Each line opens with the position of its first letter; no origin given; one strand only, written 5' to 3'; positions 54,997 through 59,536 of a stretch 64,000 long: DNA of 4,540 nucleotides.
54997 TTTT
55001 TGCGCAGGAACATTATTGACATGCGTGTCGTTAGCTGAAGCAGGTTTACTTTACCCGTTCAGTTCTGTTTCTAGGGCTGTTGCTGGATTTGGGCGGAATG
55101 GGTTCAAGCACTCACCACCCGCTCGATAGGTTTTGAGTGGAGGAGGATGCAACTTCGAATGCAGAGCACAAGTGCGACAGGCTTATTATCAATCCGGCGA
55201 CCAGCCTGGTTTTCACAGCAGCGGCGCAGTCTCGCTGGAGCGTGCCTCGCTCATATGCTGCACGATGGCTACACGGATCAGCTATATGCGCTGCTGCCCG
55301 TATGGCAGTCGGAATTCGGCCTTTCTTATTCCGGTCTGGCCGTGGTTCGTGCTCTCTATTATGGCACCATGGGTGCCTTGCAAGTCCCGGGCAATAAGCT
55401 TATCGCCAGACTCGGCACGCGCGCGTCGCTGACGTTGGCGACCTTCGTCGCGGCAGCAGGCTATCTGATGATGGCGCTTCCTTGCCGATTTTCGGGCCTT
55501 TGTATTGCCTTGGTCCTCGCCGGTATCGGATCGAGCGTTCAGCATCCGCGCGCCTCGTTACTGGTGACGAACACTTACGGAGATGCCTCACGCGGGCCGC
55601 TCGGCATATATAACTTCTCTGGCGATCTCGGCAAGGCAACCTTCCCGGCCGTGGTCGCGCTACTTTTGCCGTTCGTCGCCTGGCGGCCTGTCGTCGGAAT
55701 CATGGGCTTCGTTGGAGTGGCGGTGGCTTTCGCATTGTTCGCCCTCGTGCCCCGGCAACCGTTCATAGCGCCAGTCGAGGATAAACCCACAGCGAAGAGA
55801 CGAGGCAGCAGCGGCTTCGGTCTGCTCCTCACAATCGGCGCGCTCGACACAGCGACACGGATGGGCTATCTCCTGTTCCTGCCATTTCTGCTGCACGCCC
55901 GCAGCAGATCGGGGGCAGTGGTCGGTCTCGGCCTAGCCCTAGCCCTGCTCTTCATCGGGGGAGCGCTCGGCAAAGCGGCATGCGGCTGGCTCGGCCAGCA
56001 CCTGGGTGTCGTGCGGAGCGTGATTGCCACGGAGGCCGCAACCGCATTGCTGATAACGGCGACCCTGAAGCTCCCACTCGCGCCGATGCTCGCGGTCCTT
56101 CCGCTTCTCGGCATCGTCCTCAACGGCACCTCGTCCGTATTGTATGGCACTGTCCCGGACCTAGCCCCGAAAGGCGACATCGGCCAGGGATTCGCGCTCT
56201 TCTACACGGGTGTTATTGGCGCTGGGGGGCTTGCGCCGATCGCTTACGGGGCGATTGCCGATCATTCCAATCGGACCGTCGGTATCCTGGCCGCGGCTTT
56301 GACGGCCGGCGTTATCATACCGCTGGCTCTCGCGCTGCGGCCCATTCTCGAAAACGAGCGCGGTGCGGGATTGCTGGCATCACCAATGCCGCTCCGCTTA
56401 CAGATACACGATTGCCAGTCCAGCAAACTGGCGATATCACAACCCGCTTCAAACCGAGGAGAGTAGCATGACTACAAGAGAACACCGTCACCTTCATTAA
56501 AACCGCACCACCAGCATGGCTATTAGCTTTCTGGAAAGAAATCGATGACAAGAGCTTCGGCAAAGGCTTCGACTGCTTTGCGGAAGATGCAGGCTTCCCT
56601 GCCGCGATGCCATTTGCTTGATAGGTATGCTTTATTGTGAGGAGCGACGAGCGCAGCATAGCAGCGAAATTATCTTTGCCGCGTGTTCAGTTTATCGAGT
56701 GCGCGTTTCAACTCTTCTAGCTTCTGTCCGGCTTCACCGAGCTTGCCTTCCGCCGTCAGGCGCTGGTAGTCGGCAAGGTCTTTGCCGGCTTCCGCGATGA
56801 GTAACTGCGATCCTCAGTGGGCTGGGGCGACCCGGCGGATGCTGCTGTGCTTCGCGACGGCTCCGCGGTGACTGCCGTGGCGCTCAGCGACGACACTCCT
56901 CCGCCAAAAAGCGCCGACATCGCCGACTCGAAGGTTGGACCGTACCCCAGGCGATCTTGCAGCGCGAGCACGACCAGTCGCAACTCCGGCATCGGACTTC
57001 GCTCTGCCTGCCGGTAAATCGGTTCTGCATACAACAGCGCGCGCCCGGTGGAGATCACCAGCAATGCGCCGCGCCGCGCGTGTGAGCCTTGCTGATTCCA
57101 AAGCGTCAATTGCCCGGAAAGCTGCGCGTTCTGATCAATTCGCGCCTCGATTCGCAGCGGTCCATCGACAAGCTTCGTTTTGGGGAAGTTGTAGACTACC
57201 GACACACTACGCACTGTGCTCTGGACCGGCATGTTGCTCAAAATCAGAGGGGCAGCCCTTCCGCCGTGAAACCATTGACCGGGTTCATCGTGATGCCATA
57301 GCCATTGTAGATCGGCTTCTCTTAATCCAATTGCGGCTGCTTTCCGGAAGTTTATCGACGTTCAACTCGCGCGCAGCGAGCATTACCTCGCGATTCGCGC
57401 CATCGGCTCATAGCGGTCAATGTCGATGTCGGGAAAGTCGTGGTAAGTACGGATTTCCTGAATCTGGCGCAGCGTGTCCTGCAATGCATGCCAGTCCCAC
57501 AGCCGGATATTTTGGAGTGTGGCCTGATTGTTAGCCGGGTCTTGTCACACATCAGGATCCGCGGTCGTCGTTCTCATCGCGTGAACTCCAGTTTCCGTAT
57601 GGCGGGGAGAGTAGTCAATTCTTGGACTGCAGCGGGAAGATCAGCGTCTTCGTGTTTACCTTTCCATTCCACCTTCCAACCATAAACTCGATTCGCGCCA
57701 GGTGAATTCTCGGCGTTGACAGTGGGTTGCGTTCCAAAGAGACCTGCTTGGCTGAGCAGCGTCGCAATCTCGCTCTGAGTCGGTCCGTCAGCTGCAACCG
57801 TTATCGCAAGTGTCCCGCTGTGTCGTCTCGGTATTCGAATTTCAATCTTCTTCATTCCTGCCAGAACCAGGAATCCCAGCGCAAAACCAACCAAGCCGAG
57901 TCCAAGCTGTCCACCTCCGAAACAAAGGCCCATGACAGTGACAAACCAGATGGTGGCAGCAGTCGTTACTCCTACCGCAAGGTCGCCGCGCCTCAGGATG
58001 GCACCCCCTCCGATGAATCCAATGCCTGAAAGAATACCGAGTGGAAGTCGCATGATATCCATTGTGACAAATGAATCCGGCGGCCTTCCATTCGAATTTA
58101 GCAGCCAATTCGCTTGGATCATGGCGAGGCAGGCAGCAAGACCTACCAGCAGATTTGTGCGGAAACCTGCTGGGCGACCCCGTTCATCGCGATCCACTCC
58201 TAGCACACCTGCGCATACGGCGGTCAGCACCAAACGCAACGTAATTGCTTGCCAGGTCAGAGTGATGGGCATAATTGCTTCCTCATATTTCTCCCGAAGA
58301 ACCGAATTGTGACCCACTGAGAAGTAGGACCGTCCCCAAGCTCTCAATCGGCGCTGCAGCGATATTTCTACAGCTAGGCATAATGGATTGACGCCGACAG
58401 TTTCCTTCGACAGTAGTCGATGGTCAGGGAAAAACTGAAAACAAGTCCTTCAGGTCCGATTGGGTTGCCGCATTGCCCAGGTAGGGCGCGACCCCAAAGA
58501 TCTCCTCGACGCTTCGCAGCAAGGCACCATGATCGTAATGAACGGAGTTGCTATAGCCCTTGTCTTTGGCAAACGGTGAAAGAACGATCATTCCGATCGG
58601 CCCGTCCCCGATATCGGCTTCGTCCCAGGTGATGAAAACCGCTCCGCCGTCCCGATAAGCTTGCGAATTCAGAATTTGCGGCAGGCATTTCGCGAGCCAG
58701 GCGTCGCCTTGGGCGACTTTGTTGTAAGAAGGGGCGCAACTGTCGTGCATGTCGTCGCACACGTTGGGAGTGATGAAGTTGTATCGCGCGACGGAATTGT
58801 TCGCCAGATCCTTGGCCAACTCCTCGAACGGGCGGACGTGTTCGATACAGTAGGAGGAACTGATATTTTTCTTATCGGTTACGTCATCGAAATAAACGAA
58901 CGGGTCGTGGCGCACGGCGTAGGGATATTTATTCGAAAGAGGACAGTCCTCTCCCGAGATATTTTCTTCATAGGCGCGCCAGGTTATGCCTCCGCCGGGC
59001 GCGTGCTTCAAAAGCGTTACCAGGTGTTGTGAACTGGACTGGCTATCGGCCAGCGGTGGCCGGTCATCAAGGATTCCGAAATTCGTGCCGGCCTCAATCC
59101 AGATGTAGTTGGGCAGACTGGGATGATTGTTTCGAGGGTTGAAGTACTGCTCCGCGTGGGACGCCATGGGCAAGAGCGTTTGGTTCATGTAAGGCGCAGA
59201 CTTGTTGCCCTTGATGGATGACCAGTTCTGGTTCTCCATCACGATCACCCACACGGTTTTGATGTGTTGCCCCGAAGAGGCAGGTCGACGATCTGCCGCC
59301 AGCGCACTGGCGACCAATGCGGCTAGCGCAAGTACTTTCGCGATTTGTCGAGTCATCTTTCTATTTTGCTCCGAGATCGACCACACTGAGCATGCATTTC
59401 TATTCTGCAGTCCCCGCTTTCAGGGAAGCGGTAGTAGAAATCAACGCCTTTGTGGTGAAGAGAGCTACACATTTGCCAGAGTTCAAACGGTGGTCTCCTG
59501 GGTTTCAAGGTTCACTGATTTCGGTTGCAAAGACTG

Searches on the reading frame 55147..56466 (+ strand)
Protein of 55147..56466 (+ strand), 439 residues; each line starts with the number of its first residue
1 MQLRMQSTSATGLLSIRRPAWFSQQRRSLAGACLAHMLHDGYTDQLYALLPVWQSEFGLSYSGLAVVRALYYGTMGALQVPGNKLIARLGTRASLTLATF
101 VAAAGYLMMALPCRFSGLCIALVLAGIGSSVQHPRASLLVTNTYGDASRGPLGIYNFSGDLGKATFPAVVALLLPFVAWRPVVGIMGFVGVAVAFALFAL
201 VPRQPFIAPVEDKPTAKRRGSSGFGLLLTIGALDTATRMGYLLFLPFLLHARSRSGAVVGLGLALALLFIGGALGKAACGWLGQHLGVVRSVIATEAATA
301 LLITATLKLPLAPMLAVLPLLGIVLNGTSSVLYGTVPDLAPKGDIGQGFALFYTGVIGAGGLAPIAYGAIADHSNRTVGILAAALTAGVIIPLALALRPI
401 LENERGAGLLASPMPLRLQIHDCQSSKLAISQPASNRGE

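Call 81: search_protein_families(library=pfam, proteins=[window:55147-56466:+], max_evalue=0.00001)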
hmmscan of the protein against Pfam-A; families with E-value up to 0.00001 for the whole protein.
window:55147-56466:+ (439 aa): 1 family
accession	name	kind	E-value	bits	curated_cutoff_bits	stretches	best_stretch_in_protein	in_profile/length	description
PF07690.21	MFS_1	-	4e-22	79.1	33.4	2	46-231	15-203/347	Major Facilitator Superfamily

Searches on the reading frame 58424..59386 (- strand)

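Call 81: search_protein_families(library=pfam, proteins=[window:58424-59386:-], max_evalue=0.00001)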
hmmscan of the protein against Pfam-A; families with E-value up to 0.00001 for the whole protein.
window:58424-59386:- (320 aa): 1 family
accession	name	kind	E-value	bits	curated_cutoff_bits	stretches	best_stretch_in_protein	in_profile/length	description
PF04185.19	Phosphoesterase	-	1.9e-23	83.7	23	1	80-299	122-355/356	Phosphoesterase family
